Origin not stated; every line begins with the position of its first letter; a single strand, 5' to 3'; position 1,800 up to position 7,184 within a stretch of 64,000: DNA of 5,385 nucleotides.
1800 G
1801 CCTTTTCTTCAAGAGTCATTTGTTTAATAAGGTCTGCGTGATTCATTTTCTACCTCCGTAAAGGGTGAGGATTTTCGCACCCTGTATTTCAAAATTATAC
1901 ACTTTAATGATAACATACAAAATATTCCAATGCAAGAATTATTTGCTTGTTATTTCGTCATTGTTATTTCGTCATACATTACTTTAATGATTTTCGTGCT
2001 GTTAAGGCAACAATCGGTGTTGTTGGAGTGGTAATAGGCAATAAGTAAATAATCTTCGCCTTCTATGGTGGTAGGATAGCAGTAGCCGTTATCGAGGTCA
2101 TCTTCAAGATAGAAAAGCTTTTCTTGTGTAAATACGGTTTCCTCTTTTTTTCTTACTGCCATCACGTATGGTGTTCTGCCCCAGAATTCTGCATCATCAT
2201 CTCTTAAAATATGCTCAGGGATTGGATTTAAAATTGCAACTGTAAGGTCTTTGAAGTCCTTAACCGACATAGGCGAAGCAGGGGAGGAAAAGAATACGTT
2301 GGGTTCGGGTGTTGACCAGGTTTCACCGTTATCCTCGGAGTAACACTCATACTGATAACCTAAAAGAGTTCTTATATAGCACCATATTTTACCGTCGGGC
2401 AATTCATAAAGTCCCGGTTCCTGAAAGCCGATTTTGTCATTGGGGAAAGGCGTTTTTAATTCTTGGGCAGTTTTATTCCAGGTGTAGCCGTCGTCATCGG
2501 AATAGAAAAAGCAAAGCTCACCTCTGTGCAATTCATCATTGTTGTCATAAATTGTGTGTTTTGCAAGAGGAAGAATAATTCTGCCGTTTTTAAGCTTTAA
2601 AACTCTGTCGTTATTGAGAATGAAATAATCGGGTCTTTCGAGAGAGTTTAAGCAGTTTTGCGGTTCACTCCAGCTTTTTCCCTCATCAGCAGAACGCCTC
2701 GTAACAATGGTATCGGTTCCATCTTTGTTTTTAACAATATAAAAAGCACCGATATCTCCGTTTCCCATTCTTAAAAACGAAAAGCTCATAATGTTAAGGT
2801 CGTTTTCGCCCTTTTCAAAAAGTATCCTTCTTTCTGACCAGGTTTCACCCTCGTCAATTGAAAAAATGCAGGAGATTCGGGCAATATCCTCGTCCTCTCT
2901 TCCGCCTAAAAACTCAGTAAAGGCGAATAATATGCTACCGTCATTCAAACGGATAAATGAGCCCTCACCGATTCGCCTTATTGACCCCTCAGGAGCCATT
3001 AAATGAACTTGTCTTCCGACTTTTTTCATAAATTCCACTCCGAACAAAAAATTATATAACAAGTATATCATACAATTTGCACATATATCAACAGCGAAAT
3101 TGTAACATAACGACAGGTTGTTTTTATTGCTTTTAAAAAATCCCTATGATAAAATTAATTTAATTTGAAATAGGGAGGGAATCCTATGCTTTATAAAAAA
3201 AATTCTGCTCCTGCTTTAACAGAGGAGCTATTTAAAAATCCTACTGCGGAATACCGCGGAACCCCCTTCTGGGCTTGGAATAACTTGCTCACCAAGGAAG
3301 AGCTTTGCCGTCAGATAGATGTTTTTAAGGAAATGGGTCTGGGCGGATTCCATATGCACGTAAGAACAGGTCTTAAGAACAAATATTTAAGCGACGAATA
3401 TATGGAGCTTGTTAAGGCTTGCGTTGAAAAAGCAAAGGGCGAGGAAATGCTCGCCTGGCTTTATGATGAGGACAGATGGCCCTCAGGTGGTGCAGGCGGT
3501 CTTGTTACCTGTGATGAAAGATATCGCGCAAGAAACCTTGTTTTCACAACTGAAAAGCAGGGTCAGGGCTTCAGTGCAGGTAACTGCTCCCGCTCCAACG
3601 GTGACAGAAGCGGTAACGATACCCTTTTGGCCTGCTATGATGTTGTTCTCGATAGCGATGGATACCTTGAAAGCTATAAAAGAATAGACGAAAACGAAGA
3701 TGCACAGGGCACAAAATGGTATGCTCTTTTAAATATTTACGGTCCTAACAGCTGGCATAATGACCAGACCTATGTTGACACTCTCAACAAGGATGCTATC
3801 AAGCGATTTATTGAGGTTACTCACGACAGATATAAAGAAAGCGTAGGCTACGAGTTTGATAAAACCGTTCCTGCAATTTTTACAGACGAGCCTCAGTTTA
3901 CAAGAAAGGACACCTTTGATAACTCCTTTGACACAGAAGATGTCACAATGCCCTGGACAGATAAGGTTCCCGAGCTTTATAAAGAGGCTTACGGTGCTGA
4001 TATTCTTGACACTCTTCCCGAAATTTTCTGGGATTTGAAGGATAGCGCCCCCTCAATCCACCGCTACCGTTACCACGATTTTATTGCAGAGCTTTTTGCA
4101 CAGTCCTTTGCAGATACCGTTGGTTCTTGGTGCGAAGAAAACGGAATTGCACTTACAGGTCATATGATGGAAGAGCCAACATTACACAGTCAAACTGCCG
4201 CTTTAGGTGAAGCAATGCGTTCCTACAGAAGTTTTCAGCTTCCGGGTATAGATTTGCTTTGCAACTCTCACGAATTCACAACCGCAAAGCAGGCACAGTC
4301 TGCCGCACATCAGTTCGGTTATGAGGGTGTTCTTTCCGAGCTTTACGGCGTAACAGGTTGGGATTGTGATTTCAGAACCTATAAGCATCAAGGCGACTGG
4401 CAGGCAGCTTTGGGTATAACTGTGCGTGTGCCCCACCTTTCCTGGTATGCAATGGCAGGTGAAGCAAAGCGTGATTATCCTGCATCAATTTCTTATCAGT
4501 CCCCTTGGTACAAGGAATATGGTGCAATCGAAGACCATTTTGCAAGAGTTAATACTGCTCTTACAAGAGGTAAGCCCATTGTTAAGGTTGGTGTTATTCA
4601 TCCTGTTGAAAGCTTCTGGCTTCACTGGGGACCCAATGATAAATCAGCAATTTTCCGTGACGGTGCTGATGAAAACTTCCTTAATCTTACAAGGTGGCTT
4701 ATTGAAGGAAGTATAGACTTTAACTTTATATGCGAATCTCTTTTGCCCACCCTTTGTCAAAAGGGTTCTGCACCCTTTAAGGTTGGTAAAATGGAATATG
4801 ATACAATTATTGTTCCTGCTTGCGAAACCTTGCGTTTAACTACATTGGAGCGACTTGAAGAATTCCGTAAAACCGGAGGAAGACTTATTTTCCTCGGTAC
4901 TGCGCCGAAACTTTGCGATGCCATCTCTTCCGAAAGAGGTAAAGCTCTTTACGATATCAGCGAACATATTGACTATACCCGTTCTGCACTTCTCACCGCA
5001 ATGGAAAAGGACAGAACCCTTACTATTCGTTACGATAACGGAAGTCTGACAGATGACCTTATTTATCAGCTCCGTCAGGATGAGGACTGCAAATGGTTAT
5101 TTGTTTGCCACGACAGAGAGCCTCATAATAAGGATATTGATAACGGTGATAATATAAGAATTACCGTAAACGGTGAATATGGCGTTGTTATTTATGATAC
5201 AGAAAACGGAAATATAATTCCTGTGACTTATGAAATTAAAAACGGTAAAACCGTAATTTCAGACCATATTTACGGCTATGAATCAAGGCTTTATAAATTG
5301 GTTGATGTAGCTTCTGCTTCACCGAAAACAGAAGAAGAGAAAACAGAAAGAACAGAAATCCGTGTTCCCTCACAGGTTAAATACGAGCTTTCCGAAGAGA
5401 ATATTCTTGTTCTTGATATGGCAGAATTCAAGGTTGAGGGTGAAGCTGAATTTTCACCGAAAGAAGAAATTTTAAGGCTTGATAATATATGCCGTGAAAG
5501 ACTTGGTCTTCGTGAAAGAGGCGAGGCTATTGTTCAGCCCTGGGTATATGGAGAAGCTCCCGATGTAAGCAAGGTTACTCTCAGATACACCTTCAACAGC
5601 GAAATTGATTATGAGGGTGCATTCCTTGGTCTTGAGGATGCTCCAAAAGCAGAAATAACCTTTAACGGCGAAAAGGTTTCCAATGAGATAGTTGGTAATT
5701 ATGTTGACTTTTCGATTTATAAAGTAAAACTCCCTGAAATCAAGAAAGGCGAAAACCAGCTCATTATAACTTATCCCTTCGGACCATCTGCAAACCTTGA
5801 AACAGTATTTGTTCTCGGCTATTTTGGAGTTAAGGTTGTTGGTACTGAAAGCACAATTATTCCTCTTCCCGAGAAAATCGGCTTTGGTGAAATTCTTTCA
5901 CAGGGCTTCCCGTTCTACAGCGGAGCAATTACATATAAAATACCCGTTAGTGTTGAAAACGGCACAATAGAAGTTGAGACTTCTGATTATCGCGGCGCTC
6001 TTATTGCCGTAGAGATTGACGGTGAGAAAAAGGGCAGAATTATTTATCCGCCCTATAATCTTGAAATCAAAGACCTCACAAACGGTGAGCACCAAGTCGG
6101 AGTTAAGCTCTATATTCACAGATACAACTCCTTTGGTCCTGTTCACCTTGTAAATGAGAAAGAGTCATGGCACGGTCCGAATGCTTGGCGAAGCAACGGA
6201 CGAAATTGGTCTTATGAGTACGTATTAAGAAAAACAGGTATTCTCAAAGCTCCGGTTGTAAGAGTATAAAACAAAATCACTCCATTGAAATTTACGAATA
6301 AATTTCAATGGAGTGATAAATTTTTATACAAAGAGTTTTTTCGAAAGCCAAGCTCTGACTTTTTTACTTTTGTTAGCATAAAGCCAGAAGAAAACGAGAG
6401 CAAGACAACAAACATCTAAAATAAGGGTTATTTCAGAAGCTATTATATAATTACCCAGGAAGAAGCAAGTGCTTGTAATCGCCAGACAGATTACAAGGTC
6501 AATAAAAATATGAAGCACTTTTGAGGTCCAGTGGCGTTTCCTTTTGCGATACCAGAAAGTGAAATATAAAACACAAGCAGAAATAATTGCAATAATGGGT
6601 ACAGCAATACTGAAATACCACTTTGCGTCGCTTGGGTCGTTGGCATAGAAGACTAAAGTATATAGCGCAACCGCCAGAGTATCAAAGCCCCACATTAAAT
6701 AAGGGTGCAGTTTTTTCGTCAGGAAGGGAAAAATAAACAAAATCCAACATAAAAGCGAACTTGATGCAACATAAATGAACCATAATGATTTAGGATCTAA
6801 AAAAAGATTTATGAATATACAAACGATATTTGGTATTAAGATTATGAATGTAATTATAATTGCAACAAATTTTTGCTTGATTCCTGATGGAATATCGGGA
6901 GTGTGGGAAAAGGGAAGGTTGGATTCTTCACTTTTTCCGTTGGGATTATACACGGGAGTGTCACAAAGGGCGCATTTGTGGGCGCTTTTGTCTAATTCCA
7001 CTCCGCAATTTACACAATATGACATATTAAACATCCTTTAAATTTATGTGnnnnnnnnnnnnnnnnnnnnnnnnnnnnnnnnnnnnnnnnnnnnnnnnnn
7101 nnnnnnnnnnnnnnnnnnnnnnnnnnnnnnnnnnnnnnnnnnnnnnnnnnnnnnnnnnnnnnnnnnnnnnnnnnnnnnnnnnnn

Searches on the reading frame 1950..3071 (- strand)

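Call 90: search_protein_families(library=pfam, proteins=[window:1950-3071:-], max_evalue=0.00001)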
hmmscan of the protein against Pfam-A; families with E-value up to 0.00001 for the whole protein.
window:1950-3071:- (373 aa): 2 families
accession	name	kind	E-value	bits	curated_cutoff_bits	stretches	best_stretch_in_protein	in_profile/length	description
PF13088.12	BNR_2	-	1.6e-26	93.8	31.4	1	56-342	10-275/277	BNR repeat-like domain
PF02012.26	BNR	-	6.5e-09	34.9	27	0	189-200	1-12/12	BNR/Asp-box repeat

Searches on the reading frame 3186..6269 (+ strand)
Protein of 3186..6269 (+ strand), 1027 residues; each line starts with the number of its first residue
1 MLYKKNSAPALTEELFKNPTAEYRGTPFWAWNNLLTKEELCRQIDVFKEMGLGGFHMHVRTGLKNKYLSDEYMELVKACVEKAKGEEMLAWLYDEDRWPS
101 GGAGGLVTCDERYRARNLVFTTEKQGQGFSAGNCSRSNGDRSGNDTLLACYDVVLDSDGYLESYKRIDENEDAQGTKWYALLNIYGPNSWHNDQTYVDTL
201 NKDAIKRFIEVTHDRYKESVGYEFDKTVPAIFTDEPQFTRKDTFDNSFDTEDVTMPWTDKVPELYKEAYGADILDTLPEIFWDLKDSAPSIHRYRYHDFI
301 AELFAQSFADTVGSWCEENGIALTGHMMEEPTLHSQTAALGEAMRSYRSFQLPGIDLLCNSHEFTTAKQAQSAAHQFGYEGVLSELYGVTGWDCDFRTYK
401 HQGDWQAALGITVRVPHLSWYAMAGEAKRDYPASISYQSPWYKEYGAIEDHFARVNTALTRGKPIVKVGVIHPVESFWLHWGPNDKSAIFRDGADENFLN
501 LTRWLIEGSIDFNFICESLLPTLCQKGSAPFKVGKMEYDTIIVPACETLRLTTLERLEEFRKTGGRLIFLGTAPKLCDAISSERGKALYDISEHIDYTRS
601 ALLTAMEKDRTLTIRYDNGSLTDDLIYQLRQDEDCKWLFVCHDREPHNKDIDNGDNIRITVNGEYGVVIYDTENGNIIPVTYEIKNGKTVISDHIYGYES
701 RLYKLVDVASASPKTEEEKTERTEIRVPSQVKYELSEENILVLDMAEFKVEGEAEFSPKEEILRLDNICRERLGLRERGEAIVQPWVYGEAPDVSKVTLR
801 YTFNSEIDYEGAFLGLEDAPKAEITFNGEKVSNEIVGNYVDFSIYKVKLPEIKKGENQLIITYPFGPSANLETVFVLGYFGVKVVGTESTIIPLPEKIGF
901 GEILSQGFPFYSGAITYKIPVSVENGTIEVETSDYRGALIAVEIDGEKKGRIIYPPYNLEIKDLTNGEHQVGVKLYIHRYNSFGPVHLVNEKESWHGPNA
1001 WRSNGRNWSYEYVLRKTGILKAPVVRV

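Call 90: search_protein_families(library=pfam, proteins=[window:3186-6269:+], max_evalue=0.00001)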
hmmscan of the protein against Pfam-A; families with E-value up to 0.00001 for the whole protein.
window:3186-6269:+ (1027 aa): 1 family
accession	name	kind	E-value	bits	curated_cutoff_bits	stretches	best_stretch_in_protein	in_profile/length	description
PF17132.9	Glyco_hydro_106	-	1.5e-11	44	29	1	196-582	267-635/743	alpha-L-rhamnosidase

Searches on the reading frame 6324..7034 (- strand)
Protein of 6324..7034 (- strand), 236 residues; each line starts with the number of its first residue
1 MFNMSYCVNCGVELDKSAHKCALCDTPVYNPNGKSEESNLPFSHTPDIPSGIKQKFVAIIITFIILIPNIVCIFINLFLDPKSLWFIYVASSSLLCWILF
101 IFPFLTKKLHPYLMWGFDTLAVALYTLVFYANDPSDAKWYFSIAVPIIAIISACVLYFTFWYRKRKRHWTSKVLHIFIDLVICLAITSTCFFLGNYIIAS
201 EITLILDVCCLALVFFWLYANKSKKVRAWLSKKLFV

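Call 90: search_protein_families(library=pfam, proteins=[window:6324-7034:-], max_evalue=0.00001)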
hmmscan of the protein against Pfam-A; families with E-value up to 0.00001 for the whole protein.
window:6324-7034:- (236 aa): 1 family
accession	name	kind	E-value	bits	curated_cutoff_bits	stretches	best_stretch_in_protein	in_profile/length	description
PF19845.4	DUF6320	-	3.1e-09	37.4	29.9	1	46-234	2-184/186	Family of unknown function (DUF6320)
